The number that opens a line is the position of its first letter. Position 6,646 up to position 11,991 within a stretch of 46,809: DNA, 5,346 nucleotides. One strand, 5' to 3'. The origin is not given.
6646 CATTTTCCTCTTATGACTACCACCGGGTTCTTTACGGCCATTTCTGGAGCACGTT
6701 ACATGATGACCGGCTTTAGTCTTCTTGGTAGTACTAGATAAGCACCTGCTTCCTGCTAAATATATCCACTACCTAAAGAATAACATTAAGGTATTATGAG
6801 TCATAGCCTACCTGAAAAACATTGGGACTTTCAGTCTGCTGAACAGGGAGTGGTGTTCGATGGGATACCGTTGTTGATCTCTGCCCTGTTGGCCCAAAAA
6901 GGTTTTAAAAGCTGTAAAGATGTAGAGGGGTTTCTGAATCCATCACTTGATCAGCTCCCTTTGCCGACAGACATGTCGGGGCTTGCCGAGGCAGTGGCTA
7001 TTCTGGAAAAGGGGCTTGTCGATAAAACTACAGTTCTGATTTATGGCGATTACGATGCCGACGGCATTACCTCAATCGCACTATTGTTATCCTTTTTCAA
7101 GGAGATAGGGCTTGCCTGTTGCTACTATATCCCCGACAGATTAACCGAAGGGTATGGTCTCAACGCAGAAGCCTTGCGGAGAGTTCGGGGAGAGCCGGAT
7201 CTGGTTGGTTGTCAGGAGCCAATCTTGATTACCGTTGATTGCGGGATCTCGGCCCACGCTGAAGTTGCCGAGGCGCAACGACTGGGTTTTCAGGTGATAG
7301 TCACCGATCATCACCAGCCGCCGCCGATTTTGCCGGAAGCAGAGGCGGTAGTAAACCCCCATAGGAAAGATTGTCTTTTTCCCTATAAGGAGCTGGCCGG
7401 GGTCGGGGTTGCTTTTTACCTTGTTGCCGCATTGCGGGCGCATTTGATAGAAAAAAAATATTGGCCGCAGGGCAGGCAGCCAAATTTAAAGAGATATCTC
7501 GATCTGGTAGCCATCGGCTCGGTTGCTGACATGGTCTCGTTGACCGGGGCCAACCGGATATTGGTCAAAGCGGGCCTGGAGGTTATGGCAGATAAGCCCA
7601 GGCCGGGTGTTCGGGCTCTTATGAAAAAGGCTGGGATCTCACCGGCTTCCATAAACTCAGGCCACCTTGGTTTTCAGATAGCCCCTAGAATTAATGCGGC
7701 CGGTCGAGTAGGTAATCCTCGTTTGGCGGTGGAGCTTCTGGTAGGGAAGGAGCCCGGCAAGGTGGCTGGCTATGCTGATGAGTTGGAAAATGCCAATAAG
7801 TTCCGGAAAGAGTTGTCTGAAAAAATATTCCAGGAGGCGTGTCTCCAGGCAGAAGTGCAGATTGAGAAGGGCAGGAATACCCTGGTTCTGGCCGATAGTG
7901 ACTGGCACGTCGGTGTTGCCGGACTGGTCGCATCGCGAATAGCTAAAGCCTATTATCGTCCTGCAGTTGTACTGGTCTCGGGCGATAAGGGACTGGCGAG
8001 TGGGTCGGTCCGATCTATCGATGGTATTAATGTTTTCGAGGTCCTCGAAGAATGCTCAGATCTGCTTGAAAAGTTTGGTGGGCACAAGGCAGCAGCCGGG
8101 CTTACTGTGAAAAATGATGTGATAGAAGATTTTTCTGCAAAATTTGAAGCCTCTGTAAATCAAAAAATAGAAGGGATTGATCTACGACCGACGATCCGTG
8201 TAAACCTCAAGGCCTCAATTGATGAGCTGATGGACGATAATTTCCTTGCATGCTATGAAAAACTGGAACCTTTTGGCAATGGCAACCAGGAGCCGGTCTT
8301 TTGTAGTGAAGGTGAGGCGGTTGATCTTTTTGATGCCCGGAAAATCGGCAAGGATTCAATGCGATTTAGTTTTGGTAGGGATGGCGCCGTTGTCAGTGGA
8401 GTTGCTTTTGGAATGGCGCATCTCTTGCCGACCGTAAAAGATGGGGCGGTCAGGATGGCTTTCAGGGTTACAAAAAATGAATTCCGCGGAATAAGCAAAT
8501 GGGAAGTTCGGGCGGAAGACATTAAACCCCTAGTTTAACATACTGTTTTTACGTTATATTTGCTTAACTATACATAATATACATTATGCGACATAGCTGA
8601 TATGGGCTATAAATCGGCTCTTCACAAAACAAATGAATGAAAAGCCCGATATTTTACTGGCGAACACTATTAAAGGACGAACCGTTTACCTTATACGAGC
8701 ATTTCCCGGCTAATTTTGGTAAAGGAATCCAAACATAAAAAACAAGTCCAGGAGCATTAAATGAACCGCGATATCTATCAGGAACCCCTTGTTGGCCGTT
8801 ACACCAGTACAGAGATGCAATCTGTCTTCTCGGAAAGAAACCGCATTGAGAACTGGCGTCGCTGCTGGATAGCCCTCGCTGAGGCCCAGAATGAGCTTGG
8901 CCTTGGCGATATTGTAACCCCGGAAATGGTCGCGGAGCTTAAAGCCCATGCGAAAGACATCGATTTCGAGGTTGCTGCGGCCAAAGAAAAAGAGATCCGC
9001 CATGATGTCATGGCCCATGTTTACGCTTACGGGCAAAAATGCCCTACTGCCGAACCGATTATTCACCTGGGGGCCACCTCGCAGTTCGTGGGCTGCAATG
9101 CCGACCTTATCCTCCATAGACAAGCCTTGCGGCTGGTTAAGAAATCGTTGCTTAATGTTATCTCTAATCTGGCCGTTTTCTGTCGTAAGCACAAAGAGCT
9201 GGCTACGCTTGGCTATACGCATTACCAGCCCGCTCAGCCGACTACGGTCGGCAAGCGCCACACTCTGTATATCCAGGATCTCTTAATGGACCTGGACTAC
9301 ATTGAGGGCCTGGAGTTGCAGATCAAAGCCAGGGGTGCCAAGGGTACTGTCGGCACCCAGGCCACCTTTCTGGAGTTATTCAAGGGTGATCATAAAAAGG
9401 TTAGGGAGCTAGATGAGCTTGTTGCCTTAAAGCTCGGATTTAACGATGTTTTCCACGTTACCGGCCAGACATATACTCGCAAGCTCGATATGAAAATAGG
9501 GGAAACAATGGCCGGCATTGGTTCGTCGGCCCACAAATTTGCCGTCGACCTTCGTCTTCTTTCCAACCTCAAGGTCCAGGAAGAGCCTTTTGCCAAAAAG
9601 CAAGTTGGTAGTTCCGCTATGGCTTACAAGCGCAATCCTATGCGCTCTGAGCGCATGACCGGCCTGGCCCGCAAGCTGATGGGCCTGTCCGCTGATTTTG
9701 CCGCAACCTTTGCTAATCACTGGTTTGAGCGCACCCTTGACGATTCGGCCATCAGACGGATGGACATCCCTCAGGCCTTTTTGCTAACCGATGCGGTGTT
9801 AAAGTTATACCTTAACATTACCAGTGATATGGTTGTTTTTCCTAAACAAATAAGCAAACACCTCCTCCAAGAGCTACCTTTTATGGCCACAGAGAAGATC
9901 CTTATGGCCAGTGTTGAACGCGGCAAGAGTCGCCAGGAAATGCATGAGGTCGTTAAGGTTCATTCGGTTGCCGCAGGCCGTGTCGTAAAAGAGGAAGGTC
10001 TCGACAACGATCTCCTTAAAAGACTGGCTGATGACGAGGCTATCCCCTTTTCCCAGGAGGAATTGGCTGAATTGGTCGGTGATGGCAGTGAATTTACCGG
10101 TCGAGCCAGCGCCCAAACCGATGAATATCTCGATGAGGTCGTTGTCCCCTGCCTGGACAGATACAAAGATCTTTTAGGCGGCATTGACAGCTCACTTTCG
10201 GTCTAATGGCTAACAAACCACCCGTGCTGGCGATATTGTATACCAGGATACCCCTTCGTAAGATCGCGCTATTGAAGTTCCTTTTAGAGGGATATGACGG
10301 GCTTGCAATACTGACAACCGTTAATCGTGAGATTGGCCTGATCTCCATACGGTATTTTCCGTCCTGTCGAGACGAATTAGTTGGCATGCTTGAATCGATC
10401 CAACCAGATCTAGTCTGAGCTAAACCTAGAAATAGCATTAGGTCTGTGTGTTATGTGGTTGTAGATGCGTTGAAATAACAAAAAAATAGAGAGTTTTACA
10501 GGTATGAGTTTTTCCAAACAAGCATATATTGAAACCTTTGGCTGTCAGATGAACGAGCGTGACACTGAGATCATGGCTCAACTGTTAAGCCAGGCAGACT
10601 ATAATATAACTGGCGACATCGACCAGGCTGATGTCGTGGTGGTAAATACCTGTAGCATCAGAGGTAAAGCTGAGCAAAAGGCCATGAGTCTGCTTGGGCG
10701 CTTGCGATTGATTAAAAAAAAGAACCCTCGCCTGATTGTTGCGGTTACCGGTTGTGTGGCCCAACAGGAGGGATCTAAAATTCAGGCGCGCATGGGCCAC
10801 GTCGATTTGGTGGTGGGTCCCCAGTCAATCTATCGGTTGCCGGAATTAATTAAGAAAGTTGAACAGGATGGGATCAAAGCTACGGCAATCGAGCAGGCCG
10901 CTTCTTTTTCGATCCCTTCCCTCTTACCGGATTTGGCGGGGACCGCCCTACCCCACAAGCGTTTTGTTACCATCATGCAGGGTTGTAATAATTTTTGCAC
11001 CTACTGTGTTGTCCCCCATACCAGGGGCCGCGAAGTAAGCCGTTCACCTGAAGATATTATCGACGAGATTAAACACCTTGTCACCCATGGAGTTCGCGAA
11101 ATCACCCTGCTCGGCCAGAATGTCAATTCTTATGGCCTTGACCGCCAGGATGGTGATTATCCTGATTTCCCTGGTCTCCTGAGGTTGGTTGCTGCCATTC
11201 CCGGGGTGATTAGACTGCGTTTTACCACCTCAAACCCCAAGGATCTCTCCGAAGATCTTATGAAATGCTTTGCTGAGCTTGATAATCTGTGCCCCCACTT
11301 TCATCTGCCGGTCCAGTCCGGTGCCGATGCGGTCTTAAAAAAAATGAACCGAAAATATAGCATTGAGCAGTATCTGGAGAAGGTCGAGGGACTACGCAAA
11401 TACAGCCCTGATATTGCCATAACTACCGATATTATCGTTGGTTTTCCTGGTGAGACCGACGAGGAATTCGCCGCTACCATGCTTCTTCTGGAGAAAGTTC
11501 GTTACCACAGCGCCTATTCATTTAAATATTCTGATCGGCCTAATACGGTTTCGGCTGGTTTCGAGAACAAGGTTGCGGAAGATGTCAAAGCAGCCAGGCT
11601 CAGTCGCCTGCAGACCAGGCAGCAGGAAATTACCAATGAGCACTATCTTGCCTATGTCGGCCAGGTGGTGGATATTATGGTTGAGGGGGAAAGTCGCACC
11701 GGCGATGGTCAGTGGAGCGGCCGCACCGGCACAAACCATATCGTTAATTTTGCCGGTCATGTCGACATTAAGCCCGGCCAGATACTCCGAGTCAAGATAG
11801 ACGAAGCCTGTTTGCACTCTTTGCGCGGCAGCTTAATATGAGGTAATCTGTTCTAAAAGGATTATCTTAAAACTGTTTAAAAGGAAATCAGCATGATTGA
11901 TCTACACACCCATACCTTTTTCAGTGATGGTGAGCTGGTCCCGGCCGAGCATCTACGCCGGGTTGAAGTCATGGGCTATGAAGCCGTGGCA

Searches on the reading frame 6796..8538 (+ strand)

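Call 74: search_protein_families(library=pfam, proteins=[window:6796-8538:+], max_evalue=0.00001)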
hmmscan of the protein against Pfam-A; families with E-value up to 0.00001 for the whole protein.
window:6796-8538:+ (580 aa): 3 families
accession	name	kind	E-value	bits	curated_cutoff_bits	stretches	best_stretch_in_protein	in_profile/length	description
PF01368.27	DHH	-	4.9e-26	91.9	28.1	1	80-241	2-124/125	DHH family, N-terminal domain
PF17768.7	RecJ_OB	-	2.3e-16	60.2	27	1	480-575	11-107/107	RecJ OB domain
PF02272.25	DHHA1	-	2.4e-16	60.5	25.9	1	363-454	5-100/102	DHHA1 domain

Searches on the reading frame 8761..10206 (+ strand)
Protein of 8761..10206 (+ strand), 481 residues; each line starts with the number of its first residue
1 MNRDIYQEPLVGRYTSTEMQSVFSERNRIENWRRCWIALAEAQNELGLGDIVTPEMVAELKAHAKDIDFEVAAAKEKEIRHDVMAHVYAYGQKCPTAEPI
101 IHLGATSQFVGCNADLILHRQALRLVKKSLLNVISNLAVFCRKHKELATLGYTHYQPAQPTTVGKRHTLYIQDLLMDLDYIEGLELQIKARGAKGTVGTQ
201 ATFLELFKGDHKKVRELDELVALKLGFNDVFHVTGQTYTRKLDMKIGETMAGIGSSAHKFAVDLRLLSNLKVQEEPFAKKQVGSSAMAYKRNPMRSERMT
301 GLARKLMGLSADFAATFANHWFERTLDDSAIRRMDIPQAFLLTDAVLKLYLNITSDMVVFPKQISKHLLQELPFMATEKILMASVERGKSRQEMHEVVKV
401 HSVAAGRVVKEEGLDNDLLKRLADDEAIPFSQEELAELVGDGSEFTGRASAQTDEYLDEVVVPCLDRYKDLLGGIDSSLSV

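Call 74: search_protein_families(library=pfam, proteins=[window:8761-10206:+], max_evalue=0.00001)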
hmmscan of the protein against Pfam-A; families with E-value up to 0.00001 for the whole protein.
window:8761-10206:+ (481 aa): 2 families
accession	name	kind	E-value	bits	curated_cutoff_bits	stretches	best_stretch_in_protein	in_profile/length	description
PF00206.25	Lyase_1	-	2.1e-19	70.5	27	1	89-308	96-312/312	Lyase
PF10397.14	ADSL_C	-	1.5e-17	64.1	32.7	1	373-455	1-78/79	Adenylosuccinate lyase C-terminus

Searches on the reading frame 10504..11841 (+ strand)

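Call 74: search_protein_families(library=pfam, proteins=[window:10504-11841:+], max_evalue=0.00001)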
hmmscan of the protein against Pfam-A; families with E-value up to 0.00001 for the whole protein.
window:10504-11841:+ (445 aa): 3 families
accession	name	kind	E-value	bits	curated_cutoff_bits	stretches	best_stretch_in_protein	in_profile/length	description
PF04055.27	Radical_SAM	-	4.1e-32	112.1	29.5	1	156-328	2-165/166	Radical SAM superfamily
PF00919.26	UPF0004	-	1.5e-31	108.7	27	1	7-105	2-98/98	Uncharacterized protein family UPF0004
PF01938.26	TRAM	-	8.8e-11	41.9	21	1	383-445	2-61/61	TRAM domain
